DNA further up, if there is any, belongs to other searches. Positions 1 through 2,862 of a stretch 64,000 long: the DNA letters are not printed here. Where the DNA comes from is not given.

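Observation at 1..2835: Giant surface-protein gene missed by the ORF track, with a 17-bp perfect palindrome in its long upstream region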

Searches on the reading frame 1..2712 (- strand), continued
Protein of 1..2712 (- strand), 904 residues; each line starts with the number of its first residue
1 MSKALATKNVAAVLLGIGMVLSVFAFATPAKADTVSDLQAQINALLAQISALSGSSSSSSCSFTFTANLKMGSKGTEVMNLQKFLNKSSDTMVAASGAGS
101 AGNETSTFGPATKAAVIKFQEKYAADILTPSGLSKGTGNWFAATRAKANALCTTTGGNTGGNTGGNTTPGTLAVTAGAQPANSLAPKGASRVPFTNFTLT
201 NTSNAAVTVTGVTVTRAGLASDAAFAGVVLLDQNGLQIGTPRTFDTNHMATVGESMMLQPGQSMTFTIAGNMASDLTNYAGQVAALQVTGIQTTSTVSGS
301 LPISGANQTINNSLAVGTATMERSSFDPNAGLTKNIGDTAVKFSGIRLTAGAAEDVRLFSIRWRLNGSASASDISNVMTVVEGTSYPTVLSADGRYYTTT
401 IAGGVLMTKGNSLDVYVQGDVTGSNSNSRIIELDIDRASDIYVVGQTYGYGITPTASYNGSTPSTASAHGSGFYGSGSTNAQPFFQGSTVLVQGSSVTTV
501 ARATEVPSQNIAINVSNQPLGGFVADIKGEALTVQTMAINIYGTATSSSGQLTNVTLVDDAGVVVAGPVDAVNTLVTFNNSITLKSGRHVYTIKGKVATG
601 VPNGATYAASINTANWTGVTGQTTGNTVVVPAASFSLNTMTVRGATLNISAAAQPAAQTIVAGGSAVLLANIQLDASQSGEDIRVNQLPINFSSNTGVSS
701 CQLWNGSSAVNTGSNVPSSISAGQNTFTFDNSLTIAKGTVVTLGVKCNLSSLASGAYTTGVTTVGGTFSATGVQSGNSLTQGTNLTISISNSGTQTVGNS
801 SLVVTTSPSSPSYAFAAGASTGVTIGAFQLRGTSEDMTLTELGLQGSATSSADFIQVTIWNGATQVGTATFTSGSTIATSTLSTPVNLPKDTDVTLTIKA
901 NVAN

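Call 93: search_protein_families(library=pfam, proteins=[L008:13385-13993:+, L010:9796-10929:+, L012:12671-13363:+, L023:10332-13427:+, L026:10458-11858:+, L028:13447-14157:+, L040:12371-13828:+, L046:10416-13079:+, L054:11964-12908:+, L063:9973-10947:+], max_evalue=0.001)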
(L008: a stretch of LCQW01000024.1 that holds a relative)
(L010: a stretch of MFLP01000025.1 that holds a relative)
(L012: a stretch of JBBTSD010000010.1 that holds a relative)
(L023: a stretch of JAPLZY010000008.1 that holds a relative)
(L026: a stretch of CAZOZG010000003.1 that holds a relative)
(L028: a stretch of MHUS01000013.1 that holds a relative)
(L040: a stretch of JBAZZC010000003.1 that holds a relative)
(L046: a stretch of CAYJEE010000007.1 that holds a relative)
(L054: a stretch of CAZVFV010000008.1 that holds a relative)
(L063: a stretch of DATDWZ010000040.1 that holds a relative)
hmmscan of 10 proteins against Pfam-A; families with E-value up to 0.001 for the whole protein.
L008:13385-13993:+ (203 aa): 0 families

L010:9796-10929:+ (378 aa): 0 families

L012:12671-13363:+ (231 aa): 1 family
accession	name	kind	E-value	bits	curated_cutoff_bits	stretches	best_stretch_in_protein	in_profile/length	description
PF05552.17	MS_channel_1st_1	-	1.3e-14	54.2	22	2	16-62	3-49/50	Mechanosensitive ion channel, conserved TM helix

L023:10332-13427:+ (1032 aa): 3 families
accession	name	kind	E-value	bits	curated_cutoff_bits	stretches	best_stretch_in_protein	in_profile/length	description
PF02450.21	LCAT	-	4.8e-11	43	21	1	461-746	90-363/392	Lecithin:cholesterol acyltransferase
PF24096.1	DUF7379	-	0.0001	22.7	33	1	485-556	56-122/191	Domain of unknown function (DUF7379)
PF05057.20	DUF676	-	0.00048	20.1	20.3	1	490-558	66-137/217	Putative serine esterase (DUF676)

L026:10458-11858:+ (467 aa): 3 families
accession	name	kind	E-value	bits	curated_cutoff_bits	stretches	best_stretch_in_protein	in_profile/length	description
PF16403.11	Bact_surface_Ig-like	-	3.9e-15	56.1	27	1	253-324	1-71/71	Bacterial surface protein, Ig-like domain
PF01471.23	PG_binding_1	-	1.3e-07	32.1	23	1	398-461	1-55/57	Putative peptidoglycan binding domain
PF15418.12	DUF4625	-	4e-05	24.3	27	0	298-324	104-130/131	Domain of unknown function (DUF4625)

L028:13447-14157:+ (237 aa): 1 family
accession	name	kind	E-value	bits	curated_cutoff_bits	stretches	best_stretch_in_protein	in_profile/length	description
PF05552.17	MS_channel_1st_1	-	2.3e-12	47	22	2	124-161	10-47/50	Mechanosensitive ion channel, conserved TM helix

L040:12371-13828:+ (486 aa): 3 families
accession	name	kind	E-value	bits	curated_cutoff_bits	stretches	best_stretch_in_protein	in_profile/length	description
PF00932.25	LTD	-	4.7e-22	78.9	34.3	2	19-129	4-105/109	Lamin Tail Domain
PF18911.6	PKD_4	-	5.6e-10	39.6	27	1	221-286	7-70/85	PKD domain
PF00801.26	PKD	-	2.3e-08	34.3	23.5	1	219-285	3-66/80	PKD domain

L046:10416-13079:+ (888 aa): 4 families
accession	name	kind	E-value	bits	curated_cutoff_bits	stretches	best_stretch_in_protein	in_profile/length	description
PF02450.21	LCAT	-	8.4e-16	58.6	21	1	320-609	89-367/392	Lecithin:cholesterol acyltransferase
PF07819.20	PGAP1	-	8.4e-05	22.9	24.3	1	346-410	75-133/233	PGAP1-like alpha/beta domain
PF05057.20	DUF676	-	0.00045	20.2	20.3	1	344-416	61-135/217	Putative serine esterase (DUF676)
PF24096.1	DUF7379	-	0.00061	20.2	33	0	345-414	56-120/191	Domain of unknown function (DUF7379)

L054:11964-12908:+ (315 aa): 1 family
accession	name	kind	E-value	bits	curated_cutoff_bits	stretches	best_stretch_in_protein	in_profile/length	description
PF16318.11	DUF4957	-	0.00064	20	30.8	0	133-233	7-96/142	Domain of unknown function (DUF4957)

L063:9973-10947:+ (325 aa): 0 families
